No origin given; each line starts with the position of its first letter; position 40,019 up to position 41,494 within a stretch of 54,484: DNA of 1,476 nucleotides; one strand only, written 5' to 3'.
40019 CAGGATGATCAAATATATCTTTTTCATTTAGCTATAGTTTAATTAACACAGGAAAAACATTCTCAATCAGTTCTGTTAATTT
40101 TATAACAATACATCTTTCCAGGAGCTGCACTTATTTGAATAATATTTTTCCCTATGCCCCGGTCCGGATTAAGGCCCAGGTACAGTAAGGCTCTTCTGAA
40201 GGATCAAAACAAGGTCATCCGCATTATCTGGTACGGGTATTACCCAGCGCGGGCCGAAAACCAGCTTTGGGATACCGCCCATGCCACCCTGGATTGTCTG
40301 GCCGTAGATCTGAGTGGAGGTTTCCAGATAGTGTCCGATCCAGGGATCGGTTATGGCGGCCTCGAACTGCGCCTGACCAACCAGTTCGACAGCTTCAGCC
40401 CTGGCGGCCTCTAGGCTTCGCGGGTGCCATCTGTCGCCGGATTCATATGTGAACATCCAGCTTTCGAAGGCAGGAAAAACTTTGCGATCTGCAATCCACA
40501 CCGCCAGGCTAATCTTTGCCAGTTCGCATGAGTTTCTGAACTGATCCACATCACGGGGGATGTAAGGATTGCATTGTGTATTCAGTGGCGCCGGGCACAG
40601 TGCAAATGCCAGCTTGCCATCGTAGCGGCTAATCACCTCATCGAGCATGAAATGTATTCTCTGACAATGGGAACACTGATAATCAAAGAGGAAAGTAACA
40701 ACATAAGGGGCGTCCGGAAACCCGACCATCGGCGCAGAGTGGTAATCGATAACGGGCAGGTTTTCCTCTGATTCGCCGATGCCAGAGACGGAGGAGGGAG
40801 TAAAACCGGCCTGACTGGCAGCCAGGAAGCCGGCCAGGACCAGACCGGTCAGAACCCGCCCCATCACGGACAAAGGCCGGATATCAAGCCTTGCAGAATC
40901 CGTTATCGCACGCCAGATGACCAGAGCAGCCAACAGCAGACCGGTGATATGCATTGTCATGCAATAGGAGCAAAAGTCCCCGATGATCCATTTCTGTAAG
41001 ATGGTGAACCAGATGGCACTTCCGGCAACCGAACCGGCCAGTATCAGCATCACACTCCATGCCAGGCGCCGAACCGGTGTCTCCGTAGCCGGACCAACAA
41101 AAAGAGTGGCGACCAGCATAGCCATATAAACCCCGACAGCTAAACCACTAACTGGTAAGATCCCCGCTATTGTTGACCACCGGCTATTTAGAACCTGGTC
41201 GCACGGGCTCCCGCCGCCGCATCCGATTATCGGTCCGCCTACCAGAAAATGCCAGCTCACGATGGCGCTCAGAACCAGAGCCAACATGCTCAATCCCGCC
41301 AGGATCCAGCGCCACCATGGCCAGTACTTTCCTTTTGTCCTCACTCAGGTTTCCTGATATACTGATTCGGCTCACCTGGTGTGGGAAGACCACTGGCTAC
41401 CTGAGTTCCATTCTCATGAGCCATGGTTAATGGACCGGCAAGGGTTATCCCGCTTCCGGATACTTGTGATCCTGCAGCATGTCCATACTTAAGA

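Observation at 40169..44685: Fungal-type GH54 arabinofuranosidase domain coupled by start/stop overlap to its own VKOR-thioredoxin disulfide oxidase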

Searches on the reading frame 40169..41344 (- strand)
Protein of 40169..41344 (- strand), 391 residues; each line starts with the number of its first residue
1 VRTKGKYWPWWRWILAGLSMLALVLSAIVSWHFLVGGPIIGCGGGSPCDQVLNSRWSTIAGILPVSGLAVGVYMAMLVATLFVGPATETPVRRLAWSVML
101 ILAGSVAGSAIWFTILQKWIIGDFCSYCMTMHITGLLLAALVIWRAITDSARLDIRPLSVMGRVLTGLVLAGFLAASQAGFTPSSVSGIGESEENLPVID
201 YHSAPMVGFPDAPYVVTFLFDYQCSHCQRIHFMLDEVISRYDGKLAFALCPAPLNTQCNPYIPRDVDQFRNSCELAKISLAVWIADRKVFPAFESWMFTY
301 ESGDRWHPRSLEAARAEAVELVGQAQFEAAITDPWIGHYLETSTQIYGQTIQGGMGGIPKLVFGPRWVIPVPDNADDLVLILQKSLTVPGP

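Call 3: search_protein_families(library=pfam, proteins=[window:40169-41344:-], max_evalue=0.01)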
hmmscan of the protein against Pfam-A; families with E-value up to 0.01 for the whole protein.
window:40169-41344:- (391 aa): 3 families
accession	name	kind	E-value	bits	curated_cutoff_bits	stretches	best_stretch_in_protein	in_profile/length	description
PF07884.19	VKOR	-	3.6e-17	63.2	27.5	1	13-142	1-133/134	Vitamin K epoxide reductase family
PF13462.12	Thioredoxin_4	-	3e-05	24.7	23.2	1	205-254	6-57/165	Thioredoxin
PF01323.26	DSBA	-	0.0033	17.7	25.6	1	216-259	2-46/191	DSBA-like thioredoxin domain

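Call 4: search_protein_families(library=ncbifam, proteins=[window:40169-41344:-], max_evalue=0.01)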
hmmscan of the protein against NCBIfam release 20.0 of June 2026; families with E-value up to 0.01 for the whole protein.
window:40169-41344:- (391 aa): 1 family
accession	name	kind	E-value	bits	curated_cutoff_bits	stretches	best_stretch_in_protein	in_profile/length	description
NF011480.0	PRK14889.1-4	equivalog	1.3e-05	25.7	120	1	47-144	43-128/132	VKOR family protein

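Call 10: find_homologous_proteins(query=window:40169-41344:-)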
Query window:40169-41344:- (391 aa): 1247 proteins with E <= 0.001 among 8000 candidates; the best 120 are listed.
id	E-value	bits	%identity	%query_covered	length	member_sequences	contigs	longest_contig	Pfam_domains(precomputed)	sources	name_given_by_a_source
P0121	2.3e-265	898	99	100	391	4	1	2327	PF07884.20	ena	-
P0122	4.6e-222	755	83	100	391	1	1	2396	PF07884.20,PF13462.13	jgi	-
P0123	7.5e-218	741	81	99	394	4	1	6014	PF07884.20,PF13462.13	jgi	-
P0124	5.2e-216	735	80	99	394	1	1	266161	PF07884.20,PF13462.13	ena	-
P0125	4.7e-211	719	77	100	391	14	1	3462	PF07884.20,PF13462.13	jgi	jgi:uncharacterized membrane protein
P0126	5.9e-211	719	77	99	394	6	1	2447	PF07884.20,PF13462.13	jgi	-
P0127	1.4e-207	707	74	100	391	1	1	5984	PF07884.20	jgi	jgi:uncharacterized membrane protein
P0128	2.4e-206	703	76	100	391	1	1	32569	PF07884.20,PF13462.13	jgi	jgi:uncharacterized membrane protein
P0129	2.5e-204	697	75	98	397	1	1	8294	PF07884.20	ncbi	ncbi:MAG: vitamin K epoxide reductase family protein [Bacteroidales bacterium]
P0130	6.0e-204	695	74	100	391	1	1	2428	PF07884.20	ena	-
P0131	8.1e-204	695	75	99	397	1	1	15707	PF07884.20,PF13462.13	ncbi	-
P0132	6.3e-203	692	78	95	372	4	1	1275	PF07884.20,PF13462.13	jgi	-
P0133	2.4e-202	690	74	100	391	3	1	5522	PF07884.20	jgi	jgi:uncharacterized membrane protein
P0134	1.3e-201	688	76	98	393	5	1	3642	PF07884.20,PF13462.13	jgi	jgi:uncharacterized membrane protein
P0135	2.0e-201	687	75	98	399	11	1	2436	PF07884.20,PF13462.13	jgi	-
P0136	2.1e-201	687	75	99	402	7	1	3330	PF07884.20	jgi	-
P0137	7.0e-201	685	74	100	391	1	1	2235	PF07884.20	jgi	-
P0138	7.5e-201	685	73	100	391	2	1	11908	PF07884.20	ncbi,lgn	ncbi:MAG: vitamin K epoxide reductase family protein [Bacteroidales bacterium]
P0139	8.1e-201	685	75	100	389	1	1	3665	PF07884.20,PF13462.13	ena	-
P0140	1.5e-200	684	76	96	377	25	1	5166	PF07884.20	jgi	jgi:uncharacterized membrane protein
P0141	3.0e-200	683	75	99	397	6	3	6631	PF07884.20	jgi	jgi:uncharacterized membrane protein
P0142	3.4e-200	683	77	98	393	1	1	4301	PF07884.20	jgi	jgi:uncharacterized membrane protein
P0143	6.9e-200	682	75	99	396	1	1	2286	PF07884.20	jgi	jgi:uncharacterized membrane protein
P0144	7.5e-200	682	74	100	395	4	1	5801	PF07884.20,PF13462.13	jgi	jgi:uncharacterized membrane protein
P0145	1.5e-199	681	75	100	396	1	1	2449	PF07884.20,PF13462.13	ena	-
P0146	2.1e-199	680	75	99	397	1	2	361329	PF07884.20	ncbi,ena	-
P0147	2.2e-199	680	76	100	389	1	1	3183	PF07884.20,PF13462.13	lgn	-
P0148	9.1e-199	678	72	100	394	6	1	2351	PF07884.20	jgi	-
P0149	1.2e-198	678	74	98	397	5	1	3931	PF07884.20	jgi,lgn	-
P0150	1.6e-198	678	75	98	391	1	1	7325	PF07884.20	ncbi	-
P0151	2.5e-198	677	73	99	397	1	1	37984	PF07884.20,PF13462.13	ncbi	-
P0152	2.1e-197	674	72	100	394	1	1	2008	PF07884.20,PF13462.13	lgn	-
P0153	2.6e-197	674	74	98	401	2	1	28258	PF07884.20,PF13462.13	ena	-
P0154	6.2e-197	672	73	98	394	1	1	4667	PF07884.20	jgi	jgi:uncharacterized membrane protein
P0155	1.2e-196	671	72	98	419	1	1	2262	PF07884.20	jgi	-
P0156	2.9e-196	670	73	98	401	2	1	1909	PF07884.20,PF13462.13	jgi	jgi:uncharacterized membrane protein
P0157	3.4e-196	670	74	98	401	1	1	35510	PF07884.20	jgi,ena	-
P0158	8.0e-196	669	74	96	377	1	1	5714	PF07884.20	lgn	-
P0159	9.4e-196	668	76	96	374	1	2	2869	PF07884.20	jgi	jgi:uncharacterized membrane protein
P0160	1.7e-195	668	72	99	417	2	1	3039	PF07884.20,PF13462.13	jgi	jgi:uncharacterized membrane protein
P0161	4.2e-195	666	76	96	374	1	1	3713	PF07884.20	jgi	jgi:uncharacterized membrane protein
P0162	9.3e-195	665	72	99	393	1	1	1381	PF07884.20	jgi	jgi:uncharacterized membrane protein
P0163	9.9e-194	662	72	99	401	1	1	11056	PF07884.20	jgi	jgi:uncharacterized membrane protein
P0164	3.0e-193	660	72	98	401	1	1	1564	PF07884.20,PF13462.13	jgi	jgi:uncharacterized membrane protein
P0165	5.1e-193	659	72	98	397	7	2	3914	PF07884.20,PF13462.13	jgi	jgi:uncharacterized membrane protein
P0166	1.1e-192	658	71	99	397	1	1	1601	PF07884.20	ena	-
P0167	2.4e-192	657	71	99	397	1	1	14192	PF07884.20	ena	-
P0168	4.8e-192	656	72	99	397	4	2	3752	PF07884.20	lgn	-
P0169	2.3e-191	654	70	99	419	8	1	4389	PF07884.20,PF13462.13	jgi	jgi:uncharacterized membrane protein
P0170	4.8e-191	653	71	100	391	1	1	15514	PF07884.20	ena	-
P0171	9.0e-191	652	71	100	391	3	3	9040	PF07884.20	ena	-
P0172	9.7e-191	652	70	100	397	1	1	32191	PF07884.20,PF13462.13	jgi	jgi:uncharacterized membrane protein/protein-disulfide isomerase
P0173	9.7e-191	652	69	99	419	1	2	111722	PF07884.20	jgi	jgi:uncharacterized membrane protein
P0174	1.7e-190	651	72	99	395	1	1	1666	PF07884.20,PF13462.13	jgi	-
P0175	2.5e-190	651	70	99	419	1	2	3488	PF07884.20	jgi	jgi:uncharacterized membrane protein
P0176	3.2e-190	650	69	100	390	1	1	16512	PF07884.20,PF13462.13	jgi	jgi:uncharacterized membrane protein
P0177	3.3e-190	650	70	100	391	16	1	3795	PF07884.20,PF13462.13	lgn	-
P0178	4.1e-190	650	69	99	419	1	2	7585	PF07884.20,PF13462.13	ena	-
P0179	4.4e-189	647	70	100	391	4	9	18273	PF07884.20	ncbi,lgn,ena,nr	ncbi:MAG: vitamin K epoxide reductase family protein [Bacteroidales bacterium]|nr:vitamin K epoxide 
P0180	4.6e-189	646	71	99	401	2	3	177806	PF07884.20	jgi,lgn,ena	-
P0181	5.4e-189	646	71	99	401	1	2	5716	PF07884.20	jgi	jgi:uncharacterized membrane protein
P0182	5.5e-189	646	74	93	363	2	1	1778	PF07884.20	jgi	jgi:uncharacterized membrane protein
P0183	6.4e-189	646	70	100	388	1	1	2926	PF07884.20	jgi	jgi:uncharacterized membrane protein/protein-disulfide isomerase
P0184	2.0e-188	644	70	100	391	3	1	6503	PF07884.20,PF13462.13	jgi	-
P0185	2.8e-188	644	72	98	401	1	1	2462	PF07884.20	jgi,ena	-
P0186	4.3e-188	643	72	98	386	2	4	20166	PF07884.20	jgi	jgi:uncharacterized membrane protein/protein-disulfide isomerase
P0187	5.6e-188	643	69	99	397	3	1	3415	PF07884.20,PF13462.13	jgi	jgi:uncharacterized membrane protein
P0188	8.0e-188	642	71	98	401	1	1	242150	PF07884.20,PF13462.13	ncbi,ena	-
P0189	9.0e-188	642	68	99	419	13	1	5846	PF07884.20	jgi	jgi:uncharacterized membrane protein/protein-disulfide isomerase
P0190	1.1e-187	642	71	99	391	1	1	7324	PF07884.20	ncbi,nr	ncbi:MAG: thioredoxin domain-containing protein [Bacteroidales bacterium]|nr:thioredoxin domain-cont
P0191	1.7e-187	641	68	98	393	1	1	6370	PF07884.20,PF13462.13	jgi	-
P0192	2.3e-187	641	68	99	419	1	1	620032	PF07884.20,PF13462.13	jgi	jgi:uncharacterized membrane protein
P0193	3.8e-187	640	67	100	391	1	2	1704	PF07884.20,PF13462.13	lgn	-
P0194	4.5e-187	640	69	99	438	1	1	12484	PF07884.20,PF13462.13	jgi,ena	-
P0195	5.7e-187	640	67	100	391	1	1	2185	PF07884.20,PF13462.13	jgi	-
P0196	6.1e-187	639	68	99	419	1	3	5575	PF07884.20,PF13462.13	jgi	jgi:uncharacterized membrane protein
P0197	6.1e-187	639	70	98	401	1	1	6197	PF07884.20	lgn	-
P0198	6.4e-187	639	72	96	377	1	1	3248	PF07884.20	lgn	-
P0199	8.3e-187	639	69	99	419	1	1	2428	PF07884.20,PF13462.13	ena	-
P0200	8.3e-187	639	67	98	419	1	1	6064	PF07884.20,PF13462.13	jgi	jgi:uncharacterized membrane protein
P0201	9.1e-187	639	72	96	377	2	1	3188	PF07884.20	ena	-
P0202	1.3e-186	638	75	93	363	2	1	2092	PF07884.20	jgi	jgi:uncharacterized membrane protein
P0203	3.7e-186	637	70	100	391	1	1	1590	PF07884.20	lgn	-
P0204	4.4e-186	637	75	96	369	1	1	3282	PF07884.20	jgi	jgi:uncharacterized membrane protein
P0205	4.7e-186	637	69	100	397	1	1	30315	PF07884.20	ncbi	-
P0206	1.1e-185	635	67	100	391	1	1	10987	PF07884.20,PF13462.13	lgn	-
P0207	1.2e-185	635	66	100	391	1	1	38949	PF07884.20,PF13462.13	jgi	jgi:uncharacterized membrane protein/protein-disulfide isomerase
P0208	2.1e-185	634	70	99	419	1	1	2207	PF07884.20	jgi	jgi:uncharacterized membrane protein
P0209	2.2e-185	634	67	99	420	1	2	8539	PF07884.20,PF13462.13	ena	-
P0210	2.4e-185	634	68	100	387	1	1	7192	PF07884.20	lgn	-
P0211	2.4e-185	634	68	98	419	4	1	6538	PF07884.20,PF13462.13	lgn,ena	-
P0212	7.7e-185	633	72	96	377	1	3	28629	PF07884.20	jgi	jgi:uncharacterized membrane protein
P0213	9.5e-185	632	68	100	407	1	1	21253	PF07884.20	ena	-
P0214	1.2e-184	632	68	100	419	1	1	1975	PF07884.20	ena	-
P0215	1.4e-184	632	72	96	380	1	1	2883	PF07884.20,PF13462.13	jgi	jgi:uncharacterized membrane protein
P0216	1.8e-184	631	67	99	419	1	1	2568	PF07884.20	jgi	jgi:uncharacterized membrane protein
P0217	2.0e-184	631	69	98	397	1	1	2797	PF07884.20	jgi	jgi:uncharacterized membrane protein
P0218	3.3e-184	630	68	99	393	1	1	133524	PF07884.20,PF13462.13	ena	-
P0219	6.2e-184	630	68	99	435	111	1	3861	PF07884.20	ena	-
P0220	7.1e-184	629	82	85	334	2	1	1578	PF07884.20,PF13462.13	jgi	jgi:uncharacterized membrane protein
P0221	8.6e-184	629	68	98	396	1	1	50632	PF07884.20,PF13462.13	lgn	-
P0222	8.8e-184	629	71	96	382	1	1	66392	PF07884.20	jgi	jgi:uncharacterized membrane protein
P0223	1.1e-183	629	67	99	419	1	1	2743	PF07884.20,PF13462.13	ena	-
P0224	1.4e-183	628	69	99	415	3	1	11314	PF07884.20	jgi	jgi:uncharacterized membrane protein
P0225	1.6e-183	628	66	100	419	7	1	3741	PF07884.20,PF13462.13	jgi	jgi:uncharacterized membrane protein/thiol-disulfide isomerase/thioredoxin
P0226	7.1e-183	626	68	100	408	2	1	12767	PF07884.20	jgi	jgi:uncharacterized membrane protein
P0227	7.6e-183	626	68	99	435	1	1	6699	PF07884.20,PF13462.13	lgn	-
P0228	8.5e-183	626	74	93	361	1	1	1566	PF07884.20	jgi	-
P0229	8.9e-183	626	66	100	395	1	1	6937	PF07884.20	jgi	jgi:uncharacterized membrane protein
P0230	1.5e-182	625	71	96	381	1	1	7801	PF07884.20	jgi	jgi:uncharacterized membrane protein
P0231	2.1e-182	624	67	98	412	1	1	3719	PF07884.20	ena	-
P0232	3.0e-182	624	66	98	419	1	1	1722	PF07884.20,PF13462.13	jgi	jgi:uncharacterized membrane protein/protein-disulfide isomerase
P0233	3.7e-182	624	73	95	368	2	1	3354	PF07884.20,PF13462.13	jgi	jgi:uncharacterized membrane protein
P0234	6.1e-182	623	66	99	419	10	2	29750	PF07884.20,PF13462.13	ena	-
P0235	7.6e-182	623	71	95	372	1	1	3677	PF07884.20,PF13462.13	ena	-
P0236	8.1e-182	623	69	95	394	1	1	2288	PF07884.20,PF13462.13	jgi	jgi:uncharacterized membrane protein/protein-disulfide isomerase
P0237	9.6e-182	622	67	98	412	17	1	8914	PF07884.20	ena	-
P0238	1.4e-181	622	67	99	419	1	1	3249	PF07884.20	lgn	-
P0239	2.1e-181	621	66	99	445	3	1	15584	PF07884.20,PF13462.13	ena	-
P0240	2.1e-181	621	70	96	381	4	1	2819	PF07884.20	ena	-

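Call 12: search_solved_structures(query=window:40169-41344:-, show_alignments=3, max_evalue=0.1)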
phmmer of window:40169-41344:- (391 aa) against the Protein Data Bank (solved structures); distinct sequences matched with E-value up to 0.1: 8.
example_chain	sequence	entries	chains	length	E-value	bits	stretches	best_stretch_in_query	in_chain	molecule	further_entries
4nv6_A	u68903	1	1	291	7.6e-08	34.7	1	12-141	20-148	VKORC1/thioredoxin domain protein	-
4nv2_A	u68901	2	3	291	1.1e-06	30.9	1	12-141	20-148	VKORC1/thioredoxin domain protein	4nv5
3kp9_A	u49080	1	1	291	1.4e-06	30.5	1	12-141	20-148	VKORC1/thioredoxin domain protein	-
6nen_A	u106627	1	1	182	0.0028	19.6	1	202-257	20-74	Copper resistance protein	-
6mhh_A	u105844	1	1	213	0.0038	19.2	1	202-257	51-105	Metal resistance protein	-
4xvw_A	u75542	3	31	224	0.0042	19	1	202-257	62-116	DsbA-like protein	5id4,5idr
4gxz_A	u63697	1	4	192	0.047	15.6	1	179-257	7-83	Suppression of copper sensitivity protein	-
2fd3_A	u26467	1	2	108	0.049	15.5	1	213-257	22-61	Thioredoxin 1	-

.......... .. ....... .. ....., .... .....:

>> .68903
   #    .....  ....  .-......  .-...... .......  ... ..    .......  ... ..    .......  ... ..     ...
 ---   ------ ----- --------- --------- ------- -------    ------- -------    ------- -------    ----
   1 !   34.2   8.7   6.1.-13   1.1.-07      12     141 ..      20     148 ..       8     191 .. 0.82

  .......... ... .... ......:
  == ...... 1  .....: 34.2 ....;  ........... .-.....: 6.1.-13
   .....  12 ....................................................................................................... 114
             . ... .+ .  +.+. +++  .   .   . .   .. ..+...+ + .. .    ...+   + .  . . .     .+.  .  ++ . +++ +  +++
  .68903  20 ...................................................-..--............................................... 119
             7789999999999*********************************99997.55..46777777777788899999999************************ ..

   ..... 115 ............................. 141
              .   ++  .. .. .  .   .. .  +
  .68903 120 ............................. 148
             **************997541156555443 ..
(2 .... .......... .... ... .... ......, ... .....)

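Call 17: find_encoding_contigs(protein=P0192, flank=10000, max_places=4)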
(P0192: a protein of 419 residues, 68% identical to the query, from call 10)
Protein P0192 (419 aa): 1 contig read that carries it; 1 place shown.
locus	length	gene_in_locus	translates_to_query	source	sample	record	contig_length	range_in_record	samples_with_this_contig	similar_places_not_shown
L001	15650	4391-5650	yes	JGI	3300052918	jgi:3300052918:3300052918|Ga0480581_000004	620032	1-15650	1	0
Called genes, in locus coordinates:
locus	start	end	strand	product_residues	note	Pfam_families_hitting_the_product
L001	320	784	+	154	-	-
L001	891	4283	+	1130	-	PF09206:ArabFuran-catal, PF10633:NPCBM_assoc (weak), PF00932:LTD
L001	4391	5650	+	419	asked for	PF07884:VKOR, PF13462:Thioredoxin_4 (faint)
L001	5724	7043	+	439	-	PF04616:Glyco_hydro_43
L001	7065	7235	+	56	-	-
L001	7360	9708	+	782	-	PF07944:Beta-AFase-like_GH127_cat (faint)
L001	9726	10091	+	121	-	-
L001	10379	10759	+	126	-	-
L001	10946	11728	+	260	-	-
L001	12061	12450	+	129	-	-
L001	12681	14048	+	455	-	PF08534:Redoxin, PF00578:AhpC-TSA, PF00085:Thioredoxin (weak), PF13905:Thioredoxin_8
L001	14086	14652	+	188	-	-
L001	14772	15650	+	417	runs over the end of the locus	PF00079:Serpin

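Call 18: find_encoding_contigs(protein=P0124, flank=8000, max_places=3)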
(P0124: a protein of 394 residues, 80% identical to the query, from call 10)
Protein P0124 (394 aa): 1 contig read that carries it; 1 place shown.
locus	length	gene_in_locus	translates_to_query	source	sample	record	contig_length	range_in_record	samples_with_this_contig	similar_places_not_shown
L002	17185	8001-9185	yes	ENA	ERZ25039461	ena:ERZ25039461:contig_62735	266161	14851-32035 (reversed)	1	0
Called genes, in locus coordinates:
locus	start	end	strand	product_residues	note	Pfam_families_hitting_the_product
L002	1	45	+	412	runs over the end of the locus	PF00756:Esterase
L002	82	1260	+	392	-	PF00756:Esterase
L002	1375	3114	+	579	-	PF09206:ArabFuran-catal, PF10633:NPCBM_assoc (weak), PF00932:LTD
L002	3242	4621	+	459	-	-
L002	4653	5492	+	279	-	PF09206:ArabFuran-catal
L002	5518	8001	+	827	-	PF09206:ArabFuran-catal, PF10633:NPCBM_assoc, PF00932:LTD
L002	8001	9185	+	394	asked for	PF07884:VKOR, PF13462:Thioredoxin_4 (weak)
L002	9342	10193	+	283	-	PF03629:SASA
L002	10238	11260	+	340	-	PF16868:NMT1_3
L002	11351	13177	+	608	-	PF01120:Alpha_L_fucos, PF00754:F5_F8_type_C, PF22633:F5_F8_type_C_2, PF13290:CHB_HEX_C_1, PF13287:Fn3_assoc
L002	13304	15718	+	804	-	PF01120:Alpha_L_fucos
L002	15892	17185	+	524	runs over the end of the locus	PF04616:Glyco_hydro_43, PF17851:GH43_C2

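Call 19: find_encoding_contigs(protein=P0146, flank=8000, max_places=3)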
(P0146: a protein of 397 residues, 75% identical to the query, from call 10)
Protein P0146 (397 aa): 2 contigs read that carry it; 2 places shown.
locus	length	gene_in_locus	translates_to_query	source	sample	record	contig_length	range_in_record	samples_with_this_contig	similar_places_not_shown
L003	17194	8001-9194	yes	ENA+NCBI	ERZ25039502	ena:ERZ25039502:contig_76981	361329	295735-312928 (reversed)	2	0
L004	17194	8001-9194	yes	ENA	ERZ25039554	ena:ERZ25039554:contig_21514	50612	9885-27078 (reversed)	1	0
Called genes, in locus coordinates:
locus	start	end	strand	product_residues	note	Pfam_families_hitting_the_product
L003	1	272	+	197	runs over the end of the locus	PF01872:RibD_C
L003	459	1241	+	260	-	PF02517:Rce1-like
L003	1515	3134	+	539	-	PF03572:Peptidase_S41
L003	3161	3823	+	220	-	PF01965:DJ-1_PfpI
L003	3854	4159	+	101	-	PF07883:Cupin_2 (weak)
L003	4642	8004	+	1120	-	PF09206:ArabFuran-catal, PF10633:NPCBM_assoc (weak), PF00932:LTD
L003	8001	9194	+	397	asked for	PF07884:VKOR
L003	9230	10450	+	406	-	PF09594:GT87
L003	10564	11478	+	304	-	PF01370:Epimerase, PF05368:NmrA (faint), PF16363:GDP_Man_Dehyd (weak), PF08338:DUF1731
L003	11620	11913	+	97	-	-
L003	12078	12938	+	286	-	PF12844:HTH_19 (weak), PF13560:HTH_31, PF01381:HTH_3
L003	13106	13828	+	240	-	PF07081:DUF1349 (weak)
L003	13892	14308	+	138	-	PF12675:DUF3795 (weak)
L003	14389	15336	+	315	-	PF08240:ADH_N, PF00107:ADH_zinc_N, PF13602:ADH_zinc_N_2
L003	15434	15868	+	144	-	-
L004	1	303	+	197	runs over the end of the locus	PF01872:RibD_C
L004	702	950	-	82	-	-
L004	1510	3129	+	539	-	PF03572:Peptidase_S41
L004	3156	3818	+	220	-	PF01965:DJ-1_PfpI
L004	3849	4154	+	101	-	PF07883:Cupin_2 (weak)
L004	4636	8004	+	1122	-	PF09206:ArabFuran-catal, PF10633:NPCBM_assoc (weak), PF00932:LTD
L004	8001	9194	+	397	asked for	PF07884:VKOR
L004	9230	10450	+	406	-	PF09594:GT87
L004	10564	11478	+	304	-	PF01370:Epimerase, PF05368:NmrA (faint), PF16363:GDP_Man_Dehyd (weak), PF08338:DUF1731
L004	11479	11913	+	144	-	PF03013:Pyr_excise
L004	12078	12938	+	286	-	PF12844:HTH_19 (weak), PF13560:HTH_31, PF01381:HTH_3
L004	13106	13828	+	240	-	PF07081:DUF1349 (weak)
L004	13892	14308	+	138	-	PF12675:DUF3795 (weak)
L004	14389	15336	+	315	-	PF08240:ADH_N, PF00107:ADH_zinc_N, PF13602:ADH_zinc_N_2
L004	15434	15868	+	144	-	-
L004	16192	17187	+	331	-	PF01095:Pectinesterase, PF13229:Beta_helix (weak)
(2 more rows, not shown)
